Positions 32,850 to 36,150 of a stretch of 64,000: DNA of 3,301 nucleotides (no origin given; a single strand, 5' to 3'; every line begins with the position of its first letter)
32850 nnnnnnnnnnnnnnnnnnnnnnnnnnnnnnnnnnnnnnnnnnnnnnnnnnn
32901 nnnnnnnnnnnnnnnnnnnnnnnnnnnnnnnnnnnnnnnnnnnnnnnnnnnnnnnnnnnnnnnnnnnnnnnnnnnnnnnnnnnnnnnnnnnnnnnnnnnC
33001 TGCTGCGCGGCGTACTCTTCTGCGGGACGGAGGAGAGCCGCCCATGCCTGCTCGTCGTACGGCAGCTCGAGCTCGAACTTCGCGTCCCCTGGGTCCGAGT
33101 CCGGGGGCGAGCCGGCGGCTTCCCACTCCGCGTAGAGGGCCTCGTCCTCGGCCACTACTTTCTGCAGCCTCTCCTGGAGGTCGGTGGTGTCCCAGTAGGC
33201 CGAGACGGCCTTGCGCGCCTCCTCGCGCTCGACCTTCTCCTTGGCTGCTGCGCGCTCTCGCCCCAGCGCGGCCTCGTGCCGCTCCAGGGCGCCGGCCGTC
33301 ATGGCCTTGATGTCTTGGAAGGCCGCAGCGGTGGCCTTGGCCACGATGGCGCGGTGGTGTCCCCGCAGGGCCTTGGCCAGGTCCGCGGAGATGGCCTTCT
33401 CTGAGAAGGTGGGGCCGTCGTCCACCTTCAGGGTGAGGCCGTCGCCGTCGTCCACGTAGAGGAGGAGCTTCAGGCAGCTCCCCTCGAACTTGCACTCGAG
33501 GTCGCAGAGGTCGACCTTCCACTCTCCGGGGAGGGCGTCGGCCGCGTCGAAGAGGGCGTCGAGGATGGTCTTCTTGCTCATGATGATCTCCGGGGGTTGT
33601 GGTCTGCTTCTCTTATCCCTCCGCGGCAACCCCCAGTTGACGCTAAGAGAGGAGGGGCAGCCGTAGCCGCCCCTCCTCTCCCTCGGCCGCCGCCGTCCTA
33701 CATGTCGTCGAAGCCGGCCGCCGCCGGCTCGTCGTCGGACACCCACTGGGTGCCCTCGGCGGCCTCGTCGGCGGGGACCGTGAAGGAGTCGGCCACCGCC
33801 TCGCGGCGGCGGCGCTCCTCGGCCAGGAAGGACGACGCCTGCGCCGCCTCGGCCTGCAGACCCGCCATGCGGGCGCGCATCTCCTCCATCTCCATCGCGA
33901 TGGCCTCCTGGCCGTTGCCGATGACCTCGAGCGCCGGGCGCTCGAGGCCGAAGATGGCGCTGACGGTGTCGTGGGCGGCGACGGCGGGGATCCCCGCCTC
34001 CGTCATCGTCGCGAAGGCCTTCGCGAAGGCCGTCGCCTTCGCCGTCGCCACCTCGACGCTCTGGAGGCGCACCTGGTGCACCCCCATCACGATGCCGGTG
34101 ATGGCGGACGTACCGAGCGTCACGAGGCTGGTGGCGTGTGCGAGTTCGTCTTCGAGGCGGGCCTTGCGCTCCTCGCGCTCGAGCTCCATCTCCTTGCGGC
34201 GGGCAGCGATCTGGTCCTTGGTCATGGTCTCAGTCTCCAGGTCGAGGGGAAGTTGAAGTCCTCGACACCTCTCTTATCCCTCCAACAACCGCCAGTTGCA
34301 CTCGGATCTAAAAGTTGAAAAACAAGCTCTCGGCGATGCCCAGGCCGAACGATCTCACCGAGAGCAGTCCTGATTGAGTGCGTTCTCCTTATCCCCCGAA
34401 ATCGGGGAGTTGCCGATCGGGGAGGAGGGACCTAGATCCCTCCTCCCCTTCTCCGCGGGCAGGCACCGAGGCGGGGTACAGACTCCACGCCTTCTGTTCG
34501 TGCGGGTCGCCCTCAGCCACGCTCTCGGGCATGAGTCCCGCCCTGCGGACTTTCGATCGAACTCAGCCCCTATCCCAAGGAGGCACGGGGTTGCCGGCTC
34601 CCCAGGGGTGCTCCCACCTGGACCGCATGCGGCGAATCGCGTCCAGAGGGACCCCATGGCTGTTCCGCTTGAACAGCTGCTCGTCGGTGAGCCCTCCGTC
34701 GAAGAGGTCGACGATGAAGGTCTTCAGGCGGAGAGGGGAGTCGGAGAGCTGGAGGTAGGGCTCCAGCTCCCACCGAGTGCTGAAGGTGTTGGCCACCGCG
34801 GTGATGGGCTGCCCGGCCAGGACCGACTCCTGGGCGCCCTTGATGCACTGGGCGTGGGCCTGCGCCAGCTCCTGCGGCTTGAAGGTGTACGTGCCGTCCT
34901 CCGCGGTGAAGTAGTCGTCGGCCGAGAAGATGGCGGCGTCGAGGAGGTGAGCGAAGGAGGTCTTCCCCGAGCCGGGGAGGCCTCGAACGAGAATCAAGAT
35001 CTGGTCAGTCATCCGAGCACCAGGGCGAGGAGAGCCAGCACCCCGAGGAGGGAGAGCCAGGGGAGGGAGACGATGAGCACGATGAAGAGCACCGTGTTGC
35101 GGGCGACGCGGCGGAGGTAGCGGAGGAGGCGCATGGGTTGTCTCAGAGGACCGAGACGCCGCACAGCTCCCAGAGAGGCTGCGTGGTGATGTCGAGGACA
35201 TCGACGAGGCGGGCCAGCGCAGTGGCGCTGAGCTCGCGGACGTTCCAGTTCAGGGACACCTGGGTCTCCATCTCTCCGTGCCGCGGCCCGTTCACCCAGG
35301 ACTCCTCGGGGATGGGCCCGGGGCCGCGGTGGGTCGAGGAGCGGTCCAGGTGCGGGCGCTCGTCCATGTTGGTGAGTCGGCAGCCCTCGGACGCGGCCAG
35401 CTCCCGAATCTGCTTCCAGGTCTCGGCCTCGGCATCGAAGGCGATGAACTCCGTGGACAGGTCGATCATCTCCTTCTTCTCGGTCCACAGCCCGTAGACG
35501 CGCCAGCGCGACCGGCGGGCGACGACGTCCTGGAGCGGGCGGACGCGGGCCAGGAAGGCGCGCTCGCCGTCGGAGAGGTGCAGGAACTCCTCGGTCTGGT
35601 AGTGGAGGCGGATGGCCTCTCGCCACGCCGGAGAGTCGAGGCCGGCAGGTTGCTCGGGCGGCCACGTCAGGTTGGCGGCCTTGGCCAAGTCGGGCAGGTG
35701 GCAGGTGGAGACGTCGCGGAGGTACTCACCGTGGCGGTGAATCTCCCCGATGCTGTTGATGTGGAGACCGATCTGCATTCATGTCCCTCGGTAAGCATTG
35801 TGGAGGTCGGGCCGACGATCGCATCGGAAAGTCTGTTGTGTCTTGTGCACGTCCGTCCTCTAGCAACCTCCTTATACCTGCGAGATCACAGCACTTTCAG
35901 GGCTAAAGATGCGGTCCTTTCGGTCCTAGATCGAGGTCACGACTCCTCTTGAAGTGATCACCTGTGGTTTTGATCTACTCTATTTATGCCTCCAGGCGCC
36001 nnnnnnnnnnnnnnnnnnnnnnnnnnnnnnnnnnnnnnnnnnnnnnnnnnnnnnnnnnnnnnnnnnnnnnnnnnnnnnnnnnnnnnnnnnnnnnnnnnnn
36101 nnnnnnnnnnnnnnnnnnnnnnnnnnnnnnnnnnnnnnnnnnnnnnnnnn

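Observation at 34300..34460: Candidate small RNA ending in the only U-tract terminator of the window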

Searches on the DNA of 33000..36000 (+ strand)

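Call 7: search_dna_similar(query=window:33000-36000:+, collection=phages, mode=near)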
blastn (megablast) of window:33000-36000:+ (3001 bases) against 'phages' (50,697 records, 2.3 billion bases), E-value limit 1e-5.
No match.

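Call 17: search_rna_families(source=window, start=34100, end=34700, threshold=evalue, max_evalue=10)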
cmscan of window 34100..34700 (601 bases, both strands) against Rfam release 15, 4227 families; matches with E-value up to 10: 14.
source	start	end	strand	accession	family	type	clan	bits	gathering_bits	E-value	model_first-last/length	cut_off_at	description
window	34419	34448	-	RF03610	mir-H7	Gene; miRNA;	CL00141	22.2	94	0.26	1-69/69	no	mir-H7 microRNA precursor family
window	34415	34451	-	RF03778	mir-483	Gene; miRNA;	-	21.5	60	0.2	1-75/75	no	mir-483 microRNA precursor family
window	34415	34453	+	RF03778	mir-483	Gene; miRNA;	-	20.1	60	0.43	1-75/75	no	mir-483 microRNA precursor family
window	34424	34450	+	RF01785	blv_FSE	Cis-reg; frameshift_element;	-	18.9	34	0.51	1-27/27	no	ribosomal frameshift site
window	34419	34447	-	RF03307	mir-1825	Gene; miRNA;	-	18.7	70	0.5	1-52/52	no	mir-1825 microRNA precursor family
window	34412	34454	+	RF00771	mir-185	Gene; miRNA;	-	17.6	60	1.9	1-79/79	no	mir-185 microRNA precursor family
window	34414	34454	+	RF01918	mir-1249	Gene; miRNA;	-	17.2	83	0.92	1-75/75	no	mir-1249 microRNA precursor family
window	34420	34535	-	RF01672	P2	Gene; sRNA;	-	17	80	2.8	1-138/138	no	Psudomonas sRNA P2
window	34418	34449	-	RF03379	mir-4667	Gene; miRNA;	-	16.5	68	4.8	1-93/93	no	mir-4667 microRNA precursor family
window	34311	34449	-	RF02603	BASRCII26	Gene; sRNA;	-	15.8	218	0.15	1-190/190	no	Brucella sRNA CII26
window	34227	34326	+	RF02115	FAM13A-AS1_2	Gene; lncRNA;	-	15.3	38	1.1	1-110/110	no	FAM13A antisense RNA 1 conserved region 2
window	34414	34453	-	RF01918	mir-1249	Gene; miRNA;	-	15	83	3.6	1-75/75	no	mir-1249 microRNA precursor family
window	34209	34335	-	RF01909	CDKN2B-AS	Gene; lncRNA;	-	14.7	80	3.7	1-150/150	no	CDKN2B antisense RNA 1 intronic convserved region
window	34413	34492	+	RF02876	AS-pc02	Gene; antisense;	-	10.4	40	5.5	1-185/185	no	Antisense to pHK01_099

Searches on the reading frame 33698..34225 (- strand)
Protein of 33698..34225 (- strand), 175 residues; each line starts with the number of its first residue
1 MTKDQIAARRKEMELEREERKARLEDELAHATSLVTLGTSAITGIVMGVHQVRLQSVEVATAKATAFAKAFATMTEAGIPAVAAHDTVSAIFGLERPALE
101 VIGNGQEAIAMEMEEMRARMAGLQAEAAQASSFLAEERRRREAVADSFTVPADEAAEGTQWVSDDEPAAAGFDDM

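Call 13: search_protein_families(library=pfam, proteins=[window:33698-34225:-], max_evalue=0.01)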
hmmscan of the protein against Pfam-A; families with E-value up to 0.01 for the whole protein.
window:33698-34225:- (175 aa): 0 families

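Call 14: search_protein_families(library=phrogs, proteins=[window:33698-34225:-], max_evalue=0.001)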
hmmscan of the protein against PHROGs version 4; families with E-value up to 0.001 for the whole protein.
window:33698-34225:- (175 aa): 0 families

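Call 18: find_related_loci(query=window:33698-34225:-, collection=viral_contigs, flank=5000)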
Query window:33698-34225:- (175 aa) in viral_contigs; peptide patterns used: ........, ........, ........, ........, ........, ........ (x = any residue, [..] = any of these).
8 stretches matched a pattern, but none encodes a relative of the query by tblastn (E <= 1e-3).

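Call 19: search_dna_similar(query=window:33698-34225:-, collection=phages, mode=protein)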
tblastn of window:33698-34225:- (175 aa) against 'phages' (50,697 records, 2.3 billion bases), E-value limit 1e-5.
No match.

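Call 23: find_encoding_contigs(protein=window:33698-34225:-, flank=3000, max_places=10)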
Protein window:33698-34225:- (175 aa): 3 contigs read that carry it; 1 place shown.
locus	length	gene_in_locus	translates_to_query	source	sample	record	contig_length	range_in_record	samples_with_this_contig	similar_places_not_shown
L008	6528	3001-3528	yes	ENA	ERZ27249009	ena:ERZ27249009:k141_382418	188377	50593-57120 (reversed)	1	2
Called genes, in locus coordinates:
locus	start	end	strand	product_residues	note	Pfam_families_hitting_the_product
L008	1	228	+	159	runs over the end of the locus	-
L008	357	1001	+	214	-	-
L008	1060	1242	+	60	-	-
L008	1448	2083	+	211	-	-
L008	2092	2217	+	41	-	-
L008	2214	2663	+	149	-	PF13671:AAA_33 (weak)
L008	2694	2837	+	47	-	-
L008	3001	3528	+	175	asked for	-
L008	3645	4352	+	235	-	-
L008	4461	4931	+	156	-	-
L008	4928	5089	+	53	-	-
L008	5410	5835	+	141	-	-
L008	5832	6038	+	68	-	-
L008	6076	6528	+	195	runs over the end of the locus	-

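Call 24: find_homologous_proteins(query=window:33698-34225:-, max_evalue=0.001)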
Query window:33698-34225:- (175 aa): 1 proteins with E <= 0.001 among 1230 candidates.
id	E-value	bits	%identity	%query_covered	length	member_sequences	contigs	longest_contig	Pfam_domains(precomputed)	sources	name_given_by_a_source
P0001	1.6e-99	348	100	100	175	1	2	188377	-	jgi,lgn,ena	-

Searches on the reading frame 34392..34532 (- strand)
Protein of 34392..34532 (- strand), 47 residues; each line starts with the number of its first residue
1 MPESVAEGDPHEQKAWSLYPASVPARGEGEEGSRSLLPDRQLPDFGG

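Call 62: search_protein_representatives(protein=window:34392-34532:-)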
Query: 47 residues. Proteins with E-value up to 0.001 (for the whole library): 4; up to 1e-10: 2; up to 1e-30: 0. The best 4 are listed.
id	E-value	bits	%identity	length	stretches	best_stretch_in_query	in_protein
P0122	1.8e-24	99.8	100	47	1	1-47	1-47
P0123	1.1e-12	63.2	42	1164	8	4-29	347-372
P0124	2.7e-08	49.6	44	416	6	5-28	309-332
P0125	5.8e-05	39.2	56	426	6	8-23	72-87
